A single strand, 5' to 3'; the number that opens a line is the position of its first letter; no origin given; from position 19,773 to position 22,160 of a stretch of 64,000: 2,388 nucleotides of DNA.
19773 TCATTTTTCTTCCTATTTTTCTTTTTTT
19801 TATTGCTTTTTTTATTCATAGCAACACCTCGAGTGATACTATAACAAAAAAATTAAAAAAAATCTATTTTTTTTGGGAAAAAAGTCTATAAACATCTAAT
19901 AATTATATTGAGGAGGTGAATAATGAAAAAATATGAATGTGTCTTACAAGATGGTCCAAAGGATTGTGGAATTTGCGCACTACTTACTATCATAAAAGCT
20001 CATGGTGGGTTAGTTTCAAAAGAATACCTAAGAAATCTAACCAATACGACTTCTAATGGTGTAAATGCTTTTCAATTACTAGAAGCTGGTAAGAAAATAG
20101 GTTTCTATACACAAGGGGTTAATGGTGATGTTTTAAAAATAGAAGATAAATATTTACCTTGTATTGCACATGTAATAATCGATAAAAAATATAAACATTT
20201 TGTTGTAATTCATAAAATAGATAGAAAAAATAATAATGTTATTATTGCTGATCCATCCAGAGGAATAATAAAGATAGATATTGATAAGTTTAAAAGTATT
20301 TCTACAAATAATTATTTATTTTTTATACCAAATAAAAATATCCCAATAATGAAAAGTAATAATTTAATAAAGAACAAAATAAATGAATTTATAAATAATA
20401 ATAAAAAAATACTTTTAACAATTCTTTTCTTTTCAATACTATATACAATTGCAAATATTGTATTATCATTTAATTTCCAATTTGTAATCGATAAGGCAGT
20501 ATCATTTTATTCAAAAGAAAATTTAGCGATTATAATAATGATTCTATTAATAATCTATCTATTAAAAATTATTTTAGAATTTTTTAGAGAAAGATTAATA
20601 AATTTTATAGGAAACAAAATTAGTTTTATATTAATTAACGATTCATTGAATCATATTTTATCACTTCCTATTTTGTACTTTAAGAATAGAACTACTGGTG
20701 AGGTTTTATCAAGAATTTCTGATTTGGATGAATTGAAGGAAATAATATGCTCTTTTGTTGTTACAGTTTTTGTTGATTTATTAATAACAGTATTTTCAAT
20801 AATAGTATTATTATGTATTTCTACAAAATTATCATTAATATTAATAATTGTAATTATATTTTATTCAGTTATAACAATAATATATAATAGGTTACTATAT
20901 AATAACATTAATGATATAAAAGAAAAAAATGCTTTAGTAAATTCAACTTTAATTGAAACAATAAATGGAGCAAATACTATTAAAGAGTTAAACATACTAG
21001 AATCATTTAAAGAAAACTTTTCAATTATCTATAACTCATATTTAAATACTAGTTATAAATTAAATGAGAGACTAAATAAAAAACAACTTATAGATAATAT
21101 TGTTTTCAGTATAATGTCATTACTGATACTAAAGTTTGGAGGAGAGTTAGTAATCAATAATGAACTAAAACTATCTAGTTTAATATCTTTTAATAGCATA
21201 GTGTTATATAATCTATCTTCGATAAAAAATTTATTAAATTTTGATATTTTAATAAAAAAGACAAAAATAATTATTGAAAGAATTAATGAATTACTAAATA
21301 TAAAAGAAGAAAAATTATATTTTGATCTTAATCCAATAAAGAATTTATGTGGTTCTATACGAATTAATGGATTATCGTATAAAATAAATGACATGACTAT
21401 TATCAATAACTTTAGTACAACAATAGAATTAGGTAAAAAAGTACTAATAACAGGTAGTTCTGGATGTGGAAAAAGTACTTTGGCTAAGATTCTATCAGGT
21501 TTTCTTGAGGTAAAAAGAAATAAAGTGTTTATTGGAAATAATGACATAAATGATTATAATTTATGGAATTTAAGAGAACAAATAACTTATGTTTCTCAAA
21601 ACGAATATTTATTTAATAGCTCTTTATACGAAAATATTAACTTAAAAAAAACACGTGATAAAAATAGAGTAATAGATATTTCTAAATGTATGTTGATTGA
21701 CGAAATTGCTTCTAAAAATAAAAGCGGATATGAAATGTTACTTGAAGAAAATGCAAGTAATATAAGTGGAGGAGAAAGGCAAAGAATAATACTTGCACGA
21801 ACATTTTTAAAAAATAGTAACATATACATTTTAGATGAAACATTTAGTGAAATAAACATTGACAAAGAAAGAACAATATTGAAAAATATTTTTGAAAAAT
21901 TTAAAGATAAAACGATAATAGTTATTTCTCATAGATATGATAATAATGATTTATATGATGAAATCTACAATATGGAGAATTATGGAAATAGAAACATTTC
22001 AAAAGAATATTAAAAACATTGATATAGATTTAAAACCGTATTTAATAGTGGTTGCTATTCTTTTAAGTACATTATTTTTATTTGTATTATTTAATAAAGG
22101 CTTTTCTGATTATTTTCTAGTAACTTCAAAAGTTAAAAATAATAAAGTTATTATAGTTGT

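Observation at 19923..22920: Compact class II (likely two-peptide) bacteriocin locus whose peptide genes are missing from the ORF track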

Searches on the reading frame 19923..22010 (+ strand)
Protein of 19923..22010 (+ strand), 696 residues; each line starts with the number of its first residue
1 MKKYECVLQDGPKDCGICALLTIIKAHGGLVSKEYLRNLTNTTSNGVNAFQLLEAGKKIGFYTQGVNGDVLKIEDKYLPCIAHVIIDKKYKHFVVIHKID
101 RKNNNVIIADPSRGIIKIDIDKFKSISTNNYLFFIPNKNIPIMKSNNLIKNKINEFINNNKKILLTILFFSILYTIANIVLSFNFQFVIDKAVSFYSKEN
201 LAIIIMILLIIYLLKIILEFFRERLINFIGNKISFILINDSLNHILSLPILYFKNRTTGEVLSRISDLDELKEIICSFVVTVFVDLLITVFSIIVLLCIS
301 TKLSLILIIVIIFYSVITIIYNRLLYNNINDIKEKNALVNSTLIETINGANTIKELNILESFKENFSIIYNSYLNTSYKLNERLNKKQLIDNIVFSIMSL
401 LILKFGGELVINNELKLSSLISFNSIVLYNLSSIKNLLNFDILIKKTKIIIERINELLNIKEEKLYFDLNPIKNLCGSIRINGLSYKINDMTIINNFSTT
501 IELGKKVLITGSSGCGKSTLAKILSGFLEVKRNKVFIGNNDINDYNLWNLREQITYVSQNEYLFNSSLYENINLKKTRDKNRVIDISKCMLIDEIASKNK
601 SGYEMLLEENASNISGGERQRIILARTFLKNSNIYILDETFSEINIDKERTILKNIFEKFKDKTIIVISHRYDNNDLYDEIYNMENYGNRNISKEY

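Call 9: search_protein_families(library=pfam, proteins=[window:19923-22010:+], max_evalue=1)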
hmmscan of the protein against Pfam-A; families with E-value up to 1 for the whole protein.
window:19923-22010:+ (696 aa): 24 families
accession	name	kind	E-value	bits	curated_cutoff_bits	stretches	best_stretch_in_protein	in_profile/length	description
PF00664.28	ABC_membrane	-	5.9e-34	118.4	28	1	165-430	2-270/274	ABC transporter transmembrane region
PF03412.21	Peptidase_C39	-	1.9e-31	109.1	22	1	4-138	2-132/133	Peptidase C39 family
PF00005.33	ABC_tran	-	7.1e-27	95.1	25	1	495-641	2-136/137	ABC transporter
PF13238.12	AAA_18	-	0.0013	19.6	29.4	1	507-548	1-25/128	AAA domain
PF07728.20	AAA_5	-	0.0016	18.9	22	1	507-602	2-82/139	AAA domain (dynein-related subfamily)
PF03215.21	Rad17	-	0.0017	18.8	23.8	1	507-579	48-119/186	Rad17 P-loop domain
PF05970.20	PIF1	-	0.0055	16.8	25.9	1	498-606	16-122/223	PIF1-like helicase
PF13555.12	AAA_29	-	0.0067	16.6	27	1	500-520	18-38/61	P-loop containing region of AAA domain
PF02463.25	SMC_N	-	0.009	15.9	40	1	507-686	27-213/220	RecF/RecN/SMC N terminal domain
PF01656.29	CbiA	-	0.0091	16.4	25.4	1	508-683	3-94/125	CobQ/CobB/MinD/ParA nucleotide binding domain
PF00158.32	Sigma54_activat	-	0.015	15.4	20.2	1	493-531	11-49/168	Sigma-54 interaction domain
PF13521.12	AAA_28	-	0.016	15.9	27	1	506-525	1-20/164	AAA domain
PF13479.12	AAA_24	-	0.019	15.3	27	1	504-540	2-35/195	AAA domain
PF03193.22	RsgA_GTPase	-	0.02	15.1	30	1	473-534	76-136/174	RsgA GTPase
PF00910.28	RNA_helicase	-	0.021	15.7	21.5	1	507-539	1-38/105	RNA helicase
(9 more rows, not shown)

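Call 10: search_protein_families(library=ncbifam, proteins=[window:19923-22010:+], max_evalue=1)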
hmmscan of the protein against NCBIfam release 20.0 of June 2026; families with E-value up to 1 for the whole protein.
window:19923-22010:+ (696 aa): 175 families (the best 25 are shown)
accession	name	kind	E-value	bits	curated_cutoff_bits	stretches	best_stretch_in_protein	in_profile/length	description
TIGR01193.1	bacteriocin_ABC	subfamily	1.7e-118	397.1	523.85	1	13-685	5-682/708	peptide cleavage/export ABC transporter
TIGR03796.1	NHLM_micro_ABC1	equivalog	3.4e-95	319.7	853.3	1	6-681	4-681/710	NHLP family bacteriocin export ABC transporter peptidase/permease/ATPase subunit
NF045998.1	cleave_ABC_plasm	equivalog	1.2e-92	311.3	500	1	9-671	2-660/673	Mbov_0121 family peptidase domain-containing ABC transporter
TIGR01846.1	type_I_sec_HlyB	subfamily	9.3e-92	308.4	725.55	1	16-685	1-665/694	type I secretion system permease/ATPase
TIGR03375.1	type_I_sec_LssB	subfamily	8.5e-84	282.1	693.1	1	19-682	6-672/696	type I secretion system permease/ATPase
TIGR02203.1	MsbA_lipidA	equivalog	1.1e-64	219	602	1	161-685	13-542/572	lipid A export permease/ATP-binding protein MsbA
TIGR02204.1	MsbA_rel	hypoth_equivalog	3.1e-60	204.4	780.4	1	152-685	8-548/576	ABC transporter, permease/ATP-binding protein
TIGR03797.1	NHLM_micro_ABC2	equivalog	1.1e-59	202.6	709.4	1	102-685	80-658/686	NHLP bacteriocin export ABC transporter permease/ATPase subunit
TIGR02857.1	CydD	equivalog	1.9e-54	185.5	435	2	453-684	296-529/529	thiol reductant ABC exporter subunit CydD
NF008381.0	PRK11176.1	equivalog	4.5e-53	180.5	867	1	157-685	20-552/582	lipid A ABC transporter ATP-binding protein/permease MsbA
TIGR01842.1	type_I_sec_PrtD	subfamily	9.8e-53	179.5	510.15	1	158-686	2-528/544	type I secretion system permease/ATPase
TIGR00958.1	3a01208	subfamily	6.6e-52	176.7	874.6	1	154-673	153-675/711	antigen peptide transporter 2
NF008364.0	PRK11160.1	equivalog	5e-49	167.4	630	1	245-686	103-549/575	heme ABC transporter ATP-binding protein/permease CydC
NF045513.1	HepA_fam_ABC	equivalog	6.6e-49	166.8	725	1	196-673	89-570/610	heterocyst formation ABC transporter subunit HepA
NF010178.0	PRK13657.1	equivalog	2.9e-46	158.1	733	1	155-673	12-531/588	glucan ABC transporter ATP-binding protein/ permease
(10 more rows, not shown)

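Call 13: find_encoding_contigs(protein=window:19923-22010:+, flank=5000, max_places=6)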
Protein window:19923-22010:+ (696 aa): 3 contigs read that carry it; 2 places shown.
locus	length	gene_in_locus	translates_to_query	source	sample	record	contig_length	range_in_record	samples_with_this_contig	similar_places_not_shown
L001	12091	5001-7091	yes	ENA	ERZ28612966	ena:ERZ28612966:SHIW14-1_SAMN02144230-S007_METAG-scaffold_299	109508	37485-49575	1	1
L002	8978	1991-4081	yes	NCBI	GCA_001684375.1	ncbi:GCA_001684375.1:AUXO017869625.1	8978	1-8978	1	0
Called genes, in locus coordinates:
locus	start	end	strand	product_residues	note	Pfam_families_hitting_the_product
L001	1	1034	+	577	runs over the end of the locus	PF00664:ABC_membrane, PF00005:ABC_tran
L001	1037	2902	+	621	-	PF00664:ABC_membrane, PF02463:SMC_N (weak), PF00005:ABC_tran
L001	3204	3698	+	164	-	-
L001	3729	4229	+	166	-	PF22043:DUF6935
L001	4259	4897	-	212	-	-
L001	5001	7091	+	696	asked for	PF03412:Peptidase_C39, PF00664:ABC_membrane, PF00005:ABC_tran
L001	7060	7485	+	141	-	-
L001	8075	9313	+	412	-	PF11104:PilM_2, PF02491:SHS2_FTSA, PF14450:FtsA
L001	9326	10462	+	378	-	PF00091:Tubulin, PF12327:FtsZ_C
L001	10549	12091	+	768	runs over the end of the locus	PF13491:FtsK_4TM (faint), PF17854:FtsK_alpha, PF01580:FtsK_SpoIIIE, PF09397:FtsK_gamma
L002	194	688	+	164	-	-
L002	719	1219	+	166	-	PF22043:DUF6935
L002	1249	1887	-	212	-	-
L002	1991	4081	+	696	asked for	PF03412:Peptidase_C39, PF00664:ABC_membrane, PF00005:ABC_tran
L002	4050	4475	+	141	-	-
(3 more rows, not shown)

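Call 15: find_related_loci(query=window:19923-22010:+, collection=genome_contigs, flank=4000)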
Query window:19923-22010:+ (696 aa) in genome_contigs; peptide patterns used: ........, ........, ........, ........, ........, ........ (x = any residue, [..] = any of these).
151 stretches matched a pattern; 12 encode a relative of the query (tblastn E <= 1e-3); 12 distinct loci.
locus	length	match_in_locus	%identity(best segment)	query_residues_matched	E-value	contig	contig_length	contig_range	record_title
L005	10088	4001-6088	70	1-696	0e+0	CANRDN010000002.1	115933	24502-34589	MAG: uncultured Bacilli bacterium isolate Lapin-026__bin19 genome assembly, contig: Lapin-026__NODE_126_length_115933_co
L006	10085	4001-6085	69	1-695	0e+0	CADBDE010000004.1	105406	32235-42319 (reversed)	MAG: uncultured Erysipelotrichaceae bacterium isolate RUG13868 genome assembly, contig: RUG13868_asm_4, whole genome sho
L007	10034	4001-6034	46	1-680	9e-180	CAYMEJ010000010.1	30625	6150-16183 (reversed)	MAG TPA_asm: uncultured Muribaculaceae bacterium isolate SRP192927_co4_606 genome assembly, contig: NODE_2399_length_306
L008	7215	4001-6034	43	3-681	3e-156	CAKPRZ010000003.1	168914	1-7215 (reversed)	MAG: uncultured Bacilli bacterium isolate REFINED_METABAT215_TOP10_CONTIGS_1500_ASSEMBLY_K77_MERGED__Hadza_PheChl_Fiber-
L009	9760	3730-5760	42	1-680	5e-145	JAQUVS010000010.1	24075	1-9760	MAG: Bacilli bacterium isolate STD2_172 NODE_7479_length_24075_cov_9.073701_Sandtown_D2, whole genome shotgun sequence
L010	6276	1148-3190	38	4-694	2e-115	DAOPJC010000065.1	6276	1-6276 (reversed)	MAG TPA_asm: Bacilli bacterium isolate AMR_MDS_3287 NODE_13329_length_6276_cov_5.545411, whole genome shotgun sequence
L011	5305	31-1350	38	243-680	2e-75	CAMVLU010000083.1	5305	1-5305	MAG TPA_asm: uncultured Clostridia bacterium isolate SRR8387717_bin.32_metaWRAP_v1.3_MAG genome assembly, contig: ERZ142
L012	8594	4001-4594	27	479-681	3e-10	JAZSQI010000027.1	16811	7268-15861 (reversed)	MAG: Clostridia bacterium isolate T1900044543_TS20190009.MAGScoT_cleanbin_000019 SGB_93_k141_126078, whole genome shotgu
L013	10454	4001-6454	27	478-685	1e-8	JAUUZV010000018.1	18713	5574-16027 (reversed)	MAG: Clostridia bacterium isolate CSMAG_202 CSMAG_202_k127_13736246_length_18713_cov_10.0000, whole genome shotgun seque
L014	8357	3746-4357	27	478-686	4e-8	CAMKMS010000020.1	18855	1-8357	MAG: uncultured Tenericutes bacterium isolate SRR12081297_bin.29_metaWRAP_v1.3_MAG genome assembly, contig: ERZ12289777.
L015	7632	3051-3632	24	485-673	5e-8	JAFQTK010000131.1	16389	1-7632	Bacterium isolate RGIG2134 Goat_Colon-6__c672531, whole genome shotgun sequence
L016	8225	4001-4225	38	602-673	1e-5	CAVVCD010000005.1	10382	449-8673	MAG: uncultured delta proteobacterium isolate MFD02809.bin.1.75 genome assembly, contig: contig_115896, whole genome sho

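Call 37: search_solved_structures(query=window:19923-22010:+, max_evalue=1e-20, show_alignments=2)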
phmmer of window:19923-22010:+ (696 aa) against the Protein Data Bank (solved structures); distinct sequences matched with E-value up to 1e-20: 220 (the best 60 are shown).
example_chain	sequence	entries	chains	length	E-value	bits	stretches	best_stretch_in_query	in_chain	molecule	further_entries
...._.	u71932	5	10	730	1.4e-97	331.1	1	2-684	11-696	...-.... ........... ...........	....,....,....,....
8vp3_A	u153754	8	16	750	1.6e-97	330.9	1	2-684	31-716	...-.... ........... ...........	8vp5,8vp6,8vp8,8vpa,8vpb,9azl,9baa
4s0f_A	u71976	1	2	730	3.3e-97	329.9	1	2-684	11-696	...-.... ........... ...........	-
6v9z_A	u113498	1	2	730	2.4e-96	327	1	2-684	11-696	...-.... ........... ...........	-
8vp9_A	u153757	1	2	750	1.1e-94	321.5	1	2-684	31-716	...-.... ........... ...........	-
8hf7_A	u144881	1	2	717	1.4e-87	298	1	12-673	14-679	Competence factor transporting ATP-binding protein/permease ComA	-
8hf4_A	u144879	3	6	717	1.6e-87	297.9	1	12-673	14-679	Transport/processing ATP-binding protein ComA | Competence factor transporting ATP-binding protein/permease ComA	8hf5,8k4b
8hf6_A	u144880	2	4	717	3.6e-87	296.7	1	12-673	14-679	Competence factor transporting ATP-binding protein/permease ComA | Transport/processing ATP-binding protein ComA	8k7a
8vow_A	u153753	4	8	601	3.9e-69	237.1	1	152-685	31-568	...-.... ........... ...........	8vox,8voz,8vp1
7sgr_J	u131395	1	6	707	4e-61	210.6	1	14-685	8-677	Alpha-hemolysin translocation ATP-binding protein HlyB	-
8dck_A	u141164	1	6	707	9.3e-61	209.4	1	14-685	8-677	Alpha-hemolysin translocation ATP-binding protein HlyB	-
9oe1_A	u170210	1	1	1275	9.3e-55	189.6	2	292-674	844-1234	ATP-binding cassette, sub-family B (MDR/TAP), member 4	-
9ody_A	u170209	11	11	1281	9.5e-55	189.6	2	292-674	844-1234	ATP-binding cassette, sub-family B (MDR/TAP), member 4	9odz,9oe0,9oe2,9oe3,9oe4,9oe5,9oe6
4f4c_A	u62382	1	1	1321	2.3e-54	188.3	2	489-674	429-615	Multidrug resistance protein pgp-1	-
9nfi_A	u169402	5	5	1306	5.8e-54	187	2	290-674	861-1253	Permeability Glycoprotein (P-gp)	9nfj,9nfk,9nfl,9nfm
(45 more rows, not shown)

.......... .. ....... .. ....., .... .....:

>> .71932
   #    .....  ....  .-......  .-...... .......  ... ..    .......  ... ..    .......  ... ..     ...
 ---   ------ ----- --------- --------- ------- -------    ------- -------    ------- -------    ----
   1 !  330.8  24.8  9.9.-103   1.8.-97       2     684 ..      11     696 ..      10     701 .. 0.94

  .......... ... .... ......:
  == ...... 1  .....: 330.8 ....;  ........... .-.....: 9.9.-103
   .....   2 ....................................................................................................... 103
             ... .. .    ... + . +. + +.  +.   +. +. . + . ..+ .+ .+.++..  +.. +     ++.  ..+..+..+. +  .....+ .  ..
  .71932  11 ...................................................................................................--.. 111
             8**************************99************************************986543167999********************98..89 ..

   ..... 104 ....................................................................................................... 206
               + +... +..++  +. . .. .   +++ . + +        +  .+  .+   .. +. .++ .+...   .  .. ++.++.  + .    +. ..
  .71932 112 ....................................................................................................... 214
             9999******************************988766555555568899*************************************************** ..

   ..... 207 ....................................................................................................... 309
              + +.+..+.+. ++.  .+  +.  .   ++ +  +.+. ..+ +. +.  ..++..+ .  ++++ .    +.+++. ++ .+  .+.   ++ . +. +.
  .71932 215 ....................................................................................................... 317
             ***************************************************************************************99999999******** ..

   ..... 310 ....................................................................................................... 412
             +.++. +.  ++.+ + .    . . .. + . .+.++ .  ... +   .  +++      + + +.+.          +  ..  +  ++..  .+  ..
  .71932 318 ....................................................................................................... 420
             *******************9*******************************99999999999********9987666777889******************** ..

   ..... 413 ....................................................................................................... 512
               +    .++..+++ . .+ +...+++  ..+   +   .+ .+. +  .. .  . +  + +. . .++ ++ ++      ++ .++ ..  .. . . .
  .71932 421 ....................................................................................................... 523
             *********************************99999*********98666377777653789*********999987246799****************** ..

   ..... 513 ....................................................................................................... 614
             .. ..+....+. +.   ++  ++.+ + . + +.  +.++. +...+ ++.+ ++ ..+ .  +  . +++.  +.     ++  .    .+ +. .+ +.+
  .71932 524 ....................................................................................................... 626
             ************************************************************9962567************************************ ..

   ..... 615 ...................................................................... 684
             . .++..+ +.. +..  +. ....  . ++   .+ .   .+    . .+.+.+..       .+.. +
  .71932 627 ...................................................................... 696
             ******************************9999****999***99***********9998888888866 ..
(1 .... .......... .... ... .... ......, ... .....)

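Call 55: search_dna_similar(query=window:19923-22010:+, collection=plasmids, mode=protein, max_rows=30, max_evalue=1e-40)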
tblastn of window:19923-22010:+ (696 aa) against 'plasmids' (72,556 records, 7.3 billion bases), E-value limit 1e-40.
Records with a match: 207; places in all: 232; records where one place covers at least 80% of the query: 187.
Best place of each record, by identity: <60% 207.
By first word of the organism name: Bacillus 63; Staphylococcus 51; Clostridium 29; Lactococcus 22; Ligilactobacillus 10; Streptococcus 6; Leptolyngbya 6; Latilactobacillus 4; Bradyrhizobium 4; Enterococcus 3; and 6 more.
By predicted mobility (MOB-suite, as given by PLSDB): non-mobilizable 99; mobilizable 79; conjugative 29.
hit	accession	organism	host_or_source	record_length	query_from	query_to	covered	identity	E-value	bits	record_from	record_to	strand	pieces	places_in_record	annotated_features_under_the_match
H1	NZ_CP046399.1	Bacillus sp. A260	single cell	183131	2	684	98%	32.7%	5e-75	271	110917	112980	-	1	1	peptidase domain-containing ABC transporter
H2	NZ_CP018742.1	Bacillus cereus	Salad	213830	2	684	98%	32.5%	4e-75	271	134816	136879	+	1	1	peptidase domain-containing ABC transporter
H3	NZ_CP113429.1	Bacillus cereus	cell culture,petroleum sludge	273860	2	684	98%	32.3%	6e-74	268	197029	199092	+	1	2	peptidase domain-containing ABC transporter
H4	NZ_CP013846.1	Clostridium botulinum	Microbial isolate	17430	3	671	96%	31.8%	8e-68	249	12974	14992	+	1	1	peptidase domain-containing ABC transporter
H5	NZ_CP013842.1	Clostridium botulinum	Microbial isolate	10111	3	671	96%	31.8%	2e-66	245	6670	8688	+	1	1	peptidase domain-containing ABC transporter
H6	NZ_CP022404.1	Clostridium botulinum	infant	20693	3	671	96%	31.8%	2e-66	245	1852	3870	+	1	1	peptidase domain-containing ABC transporter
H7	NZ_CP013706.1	Clostridium botulinum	Microbial isolate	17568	3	671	96%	31.7%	4e-67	248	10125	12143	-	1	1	peptidase domain-containing ABC transporter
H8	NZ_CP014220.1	Clostridium botulinum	Microbial isolate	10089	3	671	96%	31.7%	9e-66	243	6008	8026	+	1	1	peptidase domain-containing ABC transporter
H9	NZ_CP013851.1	Clostridium botulinum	Microbial isolate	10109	3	671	96%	31.7%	9e-66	243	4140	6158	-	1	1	peptidase domain-containing ABC transporter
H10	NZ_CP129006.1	Bacillus cereus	cattle,Isolated from the spleen of ...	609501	2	685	98%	30.9%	2e-69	254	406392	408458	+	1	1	peptidase domain-containing ABC transporter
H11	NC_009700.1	Clostridium botulinum F str. Langeland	-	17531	3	671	96%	31.6%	2e-67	248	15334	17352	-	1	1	peptidase domain-containing ABC transporter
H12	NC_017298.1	Clostridium botulinum F str. 230613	-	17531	3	671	96%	31.6%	2e-67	248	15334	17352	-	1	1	peptidase domain-containing ABC transporter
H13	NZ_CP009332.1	Bacillus thuringiensis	-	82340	2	685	98%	30.9%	4e-67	248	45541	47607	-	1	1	peptidase domain-containing ABC transporter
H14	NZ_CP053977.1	Bacillus thuringiensis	-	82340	2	685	98%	30.9%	4e-67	248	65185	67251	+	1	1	peptidase domain-containing ABC transporter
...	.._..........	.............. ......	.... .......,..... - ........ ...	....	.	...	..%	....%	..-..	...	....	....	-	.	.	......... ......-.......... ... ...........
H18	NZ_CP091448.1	Bacillus cereus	Moringa oleifera,whole organism,root ...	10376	1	685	98%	30.8%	2e-69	254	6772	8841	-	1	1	peptidase domain-containing ABC transporter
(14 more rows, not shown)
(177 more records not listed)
